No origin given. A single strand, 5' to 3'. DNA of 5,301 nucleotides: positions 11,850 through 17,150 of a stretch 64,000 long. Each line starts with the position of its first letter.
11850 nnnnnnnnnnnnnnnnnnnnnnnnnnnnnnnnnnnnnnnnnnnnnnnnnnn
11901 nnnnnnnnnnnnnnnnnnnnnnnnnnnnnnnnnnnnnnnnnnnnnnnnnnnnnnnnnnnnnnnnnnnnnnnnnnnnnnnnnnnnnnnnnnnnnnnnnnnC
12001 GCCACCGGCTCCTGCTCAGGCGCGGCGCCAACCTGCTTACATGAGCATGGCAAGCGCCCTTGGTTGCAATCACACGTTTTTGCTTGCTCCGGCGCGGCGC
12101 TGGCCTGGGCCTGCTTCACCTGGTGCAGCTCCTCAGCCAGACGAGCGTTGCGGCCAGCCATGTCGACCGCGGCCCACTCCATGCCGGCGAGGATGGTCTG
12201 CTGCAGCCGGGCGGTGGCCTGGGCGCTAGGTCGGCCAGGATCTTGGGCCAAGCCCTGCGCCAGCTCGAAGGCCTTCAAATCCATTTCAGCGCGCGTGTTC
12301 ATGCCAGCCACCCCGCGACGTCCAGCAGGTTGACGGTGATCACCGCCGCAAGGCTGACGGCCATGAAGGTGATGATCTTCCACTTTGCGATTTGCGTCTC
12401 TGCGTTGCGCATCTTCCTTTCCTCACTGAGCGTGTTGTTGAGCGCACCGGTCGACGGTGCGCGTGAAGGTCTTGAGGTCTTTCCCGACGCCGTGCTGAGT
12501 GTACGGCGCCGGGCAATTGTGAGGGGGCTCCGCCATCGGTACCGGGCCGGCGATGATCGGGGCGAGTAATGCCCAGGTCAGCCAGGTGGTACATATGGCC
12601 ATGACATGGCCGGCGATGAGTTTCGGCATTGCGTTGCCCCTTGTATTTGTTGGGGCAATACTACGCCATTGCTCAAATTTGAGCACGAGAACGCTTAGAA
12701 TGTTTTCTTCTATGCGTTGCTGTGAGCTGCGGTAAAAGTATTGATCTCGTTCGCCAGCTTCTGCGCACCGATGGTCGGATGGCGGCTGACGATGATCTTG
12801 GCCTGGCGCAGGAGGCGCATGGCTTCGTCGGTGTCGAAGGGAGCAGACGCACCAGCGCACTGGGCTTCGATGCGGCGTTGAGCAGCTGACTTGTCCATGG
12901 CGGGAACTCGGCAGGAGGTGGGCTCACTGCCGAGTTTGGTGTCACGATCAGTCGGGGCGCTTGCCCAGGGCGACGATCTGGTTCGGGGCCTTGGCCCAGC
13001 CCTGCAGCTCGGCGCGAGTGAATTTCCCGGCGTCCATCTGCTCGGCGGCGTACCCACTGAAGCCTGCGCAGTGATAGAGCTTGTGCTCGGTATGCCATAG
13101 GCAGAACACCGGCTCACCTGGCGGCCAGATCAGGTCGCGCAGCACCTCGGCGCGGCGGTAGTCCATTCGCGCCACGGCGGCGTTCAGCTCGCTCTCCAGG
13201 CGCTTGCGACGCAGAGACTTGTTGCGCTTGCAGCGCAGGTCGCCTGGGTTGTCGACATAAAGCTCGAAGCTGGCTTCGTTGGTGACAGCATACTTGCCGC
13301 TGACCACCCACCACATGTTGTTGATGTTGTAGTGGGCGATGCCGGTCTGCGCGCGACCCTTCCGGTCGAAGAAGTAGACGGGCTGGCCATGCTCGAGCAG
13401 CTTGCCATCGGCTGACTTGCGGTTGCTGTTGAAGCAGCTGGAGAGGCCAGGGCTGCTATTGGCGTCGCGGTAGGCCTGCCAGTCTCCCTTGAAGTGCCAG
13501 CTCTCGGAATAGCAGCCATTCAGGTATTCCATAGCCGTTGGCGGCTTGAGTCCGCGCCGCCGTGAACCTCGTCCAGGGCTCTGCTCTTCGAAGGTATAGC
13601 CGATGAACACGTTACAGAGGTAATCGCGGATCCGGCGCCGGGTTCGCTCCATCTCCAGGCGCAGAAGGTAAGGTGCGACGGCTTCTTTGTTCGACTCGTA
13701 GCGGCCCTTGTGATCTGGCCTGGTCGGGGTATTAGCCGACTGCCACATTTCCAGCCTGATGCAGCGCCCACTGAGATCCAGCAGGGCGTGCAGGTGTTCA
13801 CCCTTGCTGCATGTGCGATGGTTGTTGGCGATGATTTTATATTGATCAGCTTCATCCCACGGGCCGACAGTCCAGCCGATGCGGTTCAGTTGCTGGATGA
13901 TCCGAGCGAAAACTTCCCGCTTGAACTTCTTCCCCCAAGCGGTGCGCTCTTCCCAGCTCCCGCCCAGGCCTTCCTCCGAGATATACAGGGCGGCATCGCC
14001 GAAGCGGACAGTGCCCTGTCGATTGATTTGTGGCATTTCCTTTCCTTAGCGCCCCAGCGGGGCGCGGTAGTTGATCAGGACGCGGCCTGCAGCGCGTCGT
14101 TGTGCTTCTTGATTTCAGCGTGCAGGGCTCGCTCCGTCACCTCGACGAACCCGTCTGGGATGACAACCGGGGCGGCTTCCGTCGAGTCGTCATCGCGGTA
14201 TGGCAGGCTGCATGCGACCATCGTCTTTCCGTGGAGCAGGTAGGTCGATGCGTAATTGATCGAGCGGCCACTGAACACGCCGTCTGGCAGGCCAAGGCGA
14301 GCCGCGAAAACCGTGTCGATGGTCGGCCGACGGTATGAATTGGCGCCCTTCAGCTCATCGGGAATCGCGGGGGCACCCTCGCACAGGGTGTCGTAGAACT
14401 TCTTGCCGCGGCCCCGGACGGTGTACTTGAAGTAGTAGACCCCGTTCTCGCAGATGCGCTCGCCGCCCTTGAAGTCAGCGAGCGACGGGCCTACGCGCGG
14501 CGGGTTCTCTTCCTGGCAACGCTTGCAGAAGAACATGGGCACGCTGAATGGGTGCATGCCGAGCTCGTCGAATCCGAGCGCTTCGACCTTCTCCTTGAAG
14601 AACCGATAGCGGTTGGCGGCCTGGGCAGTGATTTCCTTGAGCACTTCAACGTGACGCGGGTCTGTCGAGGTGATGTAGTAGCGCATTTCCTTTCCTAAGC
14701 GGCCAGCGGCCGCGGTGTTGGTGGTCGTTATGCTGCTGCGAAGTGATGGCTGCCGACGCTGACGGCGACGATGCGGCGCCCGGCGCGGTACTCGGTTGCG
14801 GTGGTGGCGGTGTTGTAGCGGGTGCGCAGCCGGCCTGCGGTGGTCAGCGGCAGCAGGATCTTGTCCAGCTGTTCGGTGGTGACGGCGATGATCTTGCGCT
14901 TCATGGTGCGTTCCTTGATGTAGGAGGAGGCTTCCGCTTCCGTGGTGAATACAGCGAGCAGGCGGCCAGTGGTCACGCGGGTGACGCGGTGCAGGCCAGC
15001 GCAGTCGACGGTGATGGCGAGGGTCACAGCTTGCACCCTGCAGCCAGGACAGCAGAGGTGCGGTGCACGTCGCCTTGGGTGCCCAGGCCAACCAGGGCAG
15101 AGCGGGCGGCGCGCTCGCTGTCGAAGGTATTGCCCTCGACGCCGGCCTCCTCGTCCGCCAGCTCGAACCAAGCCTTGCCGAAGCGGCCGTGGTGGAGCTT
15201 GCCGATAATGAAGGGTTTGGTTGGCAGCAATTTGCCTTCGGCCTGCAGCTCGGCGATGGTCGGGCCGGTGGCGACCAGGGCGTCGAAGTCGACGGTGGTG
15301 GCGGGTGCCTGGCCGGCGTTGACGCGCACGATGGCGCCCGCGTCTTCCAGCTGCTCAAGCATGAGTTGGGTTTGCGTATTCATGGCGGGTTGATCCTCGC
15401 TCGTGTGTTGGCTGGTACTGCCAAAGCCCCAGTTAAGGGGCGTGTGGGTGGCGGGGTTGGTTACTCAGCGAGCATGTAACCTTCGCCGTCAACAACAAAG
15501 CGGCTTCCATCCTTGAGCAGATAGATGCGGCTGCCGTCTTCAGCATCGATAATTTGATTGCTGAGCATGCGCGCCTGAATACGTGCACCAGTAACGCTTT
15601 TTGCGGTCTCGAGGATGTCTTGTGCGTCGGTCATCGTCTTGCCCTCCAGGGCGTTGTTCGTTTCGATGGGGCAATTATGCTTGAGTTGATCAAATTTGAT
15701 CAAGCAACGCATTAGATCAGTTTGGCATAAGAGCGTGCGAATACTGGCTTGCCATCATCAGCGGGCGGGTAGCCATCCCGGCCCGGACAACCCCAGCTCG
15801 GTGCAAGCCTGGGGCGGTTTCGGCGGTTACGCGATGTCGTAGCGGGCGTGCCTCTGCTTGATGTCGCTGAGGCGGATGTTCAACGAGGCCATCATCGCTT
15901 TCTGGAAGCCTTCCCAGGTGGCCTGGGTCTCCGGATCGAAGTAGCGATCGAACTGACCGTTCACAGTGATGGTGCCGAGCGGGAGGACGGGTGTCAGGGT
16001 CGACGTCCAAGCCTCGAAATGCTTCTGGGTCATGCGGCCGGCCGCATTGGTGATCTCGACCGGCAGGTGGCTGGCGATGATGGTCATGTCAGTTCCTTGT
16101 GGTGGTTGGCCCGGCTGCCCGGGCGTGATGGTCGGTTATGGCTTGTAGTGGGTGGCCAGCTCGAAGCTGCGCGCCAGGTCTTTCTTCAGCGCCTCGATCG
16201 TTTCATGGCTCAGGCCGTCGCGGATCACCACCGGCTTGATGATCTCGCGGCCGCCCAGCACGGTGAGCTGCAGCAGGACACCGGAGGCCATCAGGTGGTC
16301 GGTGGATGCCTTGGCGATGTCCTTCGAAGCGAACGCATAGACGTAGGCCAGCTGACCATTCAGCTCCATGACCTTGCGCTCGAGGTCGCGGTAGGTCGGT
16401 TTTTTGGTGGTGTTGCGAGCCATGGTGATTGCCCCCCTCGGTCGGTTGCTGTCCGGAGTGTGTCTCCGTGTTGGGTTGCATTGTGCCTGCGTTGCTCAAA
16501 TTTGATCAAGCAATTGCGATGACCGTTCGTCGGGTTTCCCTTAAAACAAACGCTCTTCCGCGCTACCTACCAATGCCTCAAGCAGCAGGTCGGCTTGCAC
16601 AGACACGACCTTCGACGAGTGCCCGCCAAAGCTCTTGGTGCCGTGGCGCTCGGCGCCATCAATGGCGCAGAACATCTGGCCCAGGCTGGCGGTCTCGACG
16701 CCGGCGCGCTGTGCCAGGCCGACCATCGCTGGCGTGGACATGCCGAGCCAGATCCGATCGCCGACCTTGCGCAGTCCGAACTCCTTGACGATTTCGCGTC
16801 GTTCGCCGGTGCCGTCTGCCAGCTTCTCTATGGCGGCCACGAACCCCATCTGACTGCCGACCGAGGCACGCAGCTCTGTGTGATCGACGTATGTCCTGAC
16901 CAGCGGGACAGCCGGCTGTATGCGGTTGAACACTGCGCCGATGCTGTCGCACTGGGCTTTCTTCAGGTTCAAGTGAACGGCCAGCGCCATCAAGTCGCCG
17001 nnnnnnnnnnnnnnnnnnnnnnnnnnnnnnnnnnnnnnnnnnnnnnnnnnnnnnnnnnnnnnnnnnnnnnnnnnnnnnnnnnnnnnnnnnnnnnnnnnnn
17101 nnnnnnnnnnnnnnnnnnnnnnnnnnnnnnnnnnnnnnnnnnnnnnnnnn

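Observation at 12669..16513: Family of near-perfect palindromic operators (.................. type) overlapping the -35 and spacer of promoters for three leftward accessory operons, with related sites at several rightward promoters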

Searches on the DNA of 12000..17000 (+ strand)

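Call 5: search_dna_similar(query=window:12000-17000:+, collection=phages, mode=near)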
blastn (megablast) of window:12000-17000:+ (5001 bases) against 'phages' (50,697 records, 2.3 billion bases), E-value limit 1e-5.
Records with a match: 6; places in all: 6; records where one place covers at least 80% of the query: 0.
Best place of each record, by identity: >=99% 2; 95-99% 3; 90-95% 1.
By first word of the organism name: Pseudomonas 6.
By host as written in the record: Pseudomonas putida 2; - 2; Pseudomonas aeruginosa UVA4 2.
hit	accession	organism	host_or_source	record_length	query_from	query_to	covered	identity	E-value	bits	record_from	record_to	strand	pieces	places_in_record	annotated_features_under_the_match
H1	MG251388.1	Pseudomonas phage Psp6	Pseudomonas putida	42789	3406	3464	1%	94.9%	3e-15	92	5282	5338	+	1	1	hypothetical protein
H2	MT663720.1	Pseudomonas phage DDSR119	Pseudomonas putida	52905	3417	3464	1%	97.9%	5e-13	84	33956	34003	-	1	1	hypothetical protein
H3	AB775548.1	Pseudomonas phage PPpW-3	-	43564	3631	3669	1%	97.4%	5e-8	68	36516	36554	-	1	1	putative endonuclease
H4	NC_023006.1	Pseudomonas phage PPpW-3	-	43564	3631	3669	1%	97.4%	5e-8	68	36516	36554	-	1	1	HNH endonuclease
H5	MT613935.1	Pseudomonas phage Persinger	Pseudomonas aeruginosa UVA4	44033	3632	3666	1%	100.0%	2e-7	66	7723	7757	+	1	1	hypothetical protein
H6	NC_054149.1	Pseudomonas phage Persinger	Pseudomonas aeruginosa UVA4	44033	3632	3666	1%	100.0%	2e-7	66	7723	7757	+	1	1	hypothetical protein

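Call 74: get_annotated_region(hit=H5, flank=1500)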
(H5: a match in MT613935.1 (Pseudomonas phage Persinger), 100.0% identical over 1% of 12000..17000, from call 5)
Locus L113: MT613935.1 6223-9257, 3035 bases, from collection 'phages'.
description: Pseudomonas phage Persinger, complete genome.
organism: Pseudomonas phage Persinger (NCBI taxid 2749430)
taxonomy: Viruses; Duplodnaviria; Heunggongvirae; Uroviricota; Caudoviricetes; Harrisonburgvirus; Harrisonburgvirus persinger
host: Pseudomonas aeruginosa UVA4; source: compost; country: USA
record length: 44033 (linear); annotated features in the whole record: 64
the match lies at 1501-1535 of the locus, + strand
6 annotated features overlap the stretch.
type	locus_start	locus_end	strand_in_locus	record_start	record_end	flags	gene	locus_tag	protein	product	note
CDS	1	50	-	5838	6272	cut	-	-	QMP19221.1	hypothetical protein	gp59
CDS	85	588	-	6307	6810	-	-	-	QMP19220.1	hypothetical protein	gp58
CDS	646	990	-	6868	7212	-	-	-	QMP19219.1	hypothetical protein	gp57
CDS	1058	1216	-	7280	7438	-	-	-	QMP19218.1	hypothetical protein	gp56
CDS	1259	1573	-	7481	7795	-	-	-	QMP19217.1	hypothetical protein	gp55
CDS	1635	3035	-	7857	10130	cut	-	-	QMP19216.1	DNA primase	gp54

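Call 75: get_annotated_region(hit=H3, flank=1500)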
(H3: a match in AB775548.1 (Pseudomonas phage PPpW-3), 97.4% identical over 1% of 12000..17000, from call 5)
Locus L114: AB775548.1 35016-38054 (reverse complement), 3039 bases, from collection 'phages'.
description: Pseudomonas phage PPpW-3 DNA, complete sequence.
organism: Pseudomonas phage PPpW-3 (NCBI taxid 1279082)
taxonomy: Viruses; Duplodnaviria; Heunggongvirae; Uroviricota; Caudoviricetes; Hiroshimavirus; Hiroshimavirus PPpW3
host: -; source: -; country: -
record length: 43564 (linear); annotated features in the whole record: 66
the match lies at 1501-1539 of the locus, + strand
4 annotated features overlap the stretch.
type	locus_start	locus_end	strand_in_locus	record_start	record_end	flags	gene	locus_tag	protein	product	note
CDS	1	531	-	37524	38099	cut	-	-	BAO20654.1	hypothetical protein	PPpW-3_ORF-54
CDS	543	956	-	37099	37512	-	-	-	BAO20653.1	hypothetical protein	PPpW-3_ORF-53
CDS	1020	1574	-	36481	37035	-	-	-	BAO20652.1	putative endonuclease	PPpW-3_ORF-52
CDS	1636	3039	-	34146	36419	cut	-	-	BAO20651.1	putative primase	PPpW-3_ORF-51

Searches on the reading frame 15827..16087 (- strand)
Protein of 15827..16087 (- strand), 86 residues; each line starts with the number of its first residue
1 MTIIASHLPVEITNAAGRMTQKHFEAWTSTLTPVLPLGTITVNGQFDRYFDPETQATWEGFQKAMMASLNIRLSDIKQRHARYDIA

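Call 11: search_protein_families(library=pfam, proteins=[window:15827-16087:-], max_evalue=0.01)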
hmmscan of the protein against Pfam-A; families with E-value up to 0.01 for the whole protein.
window:15827-16087:- (86 aa): 0 families

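Call 13: search_protein_families(library=phrogs, proteins=[window:15827-16087:-], max_evalue=0.001)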
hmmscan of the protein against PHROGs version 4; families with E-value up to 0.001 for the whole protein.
window:15827-16087:- (86 aa): 1 family
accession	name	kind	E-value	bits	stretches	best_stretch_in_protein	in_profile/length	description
phrog_34960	-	unknown function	0.00066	20.8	1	42-67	20-46/64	-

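Call 72: search_protein_families(library=padloc, proteins=[window:15827-16087:-], max_evalue=0.01)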
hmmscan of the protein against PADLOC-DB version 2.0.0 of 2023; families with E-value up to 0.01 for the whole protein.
window:15827-16087:- (86 aa): 0 families
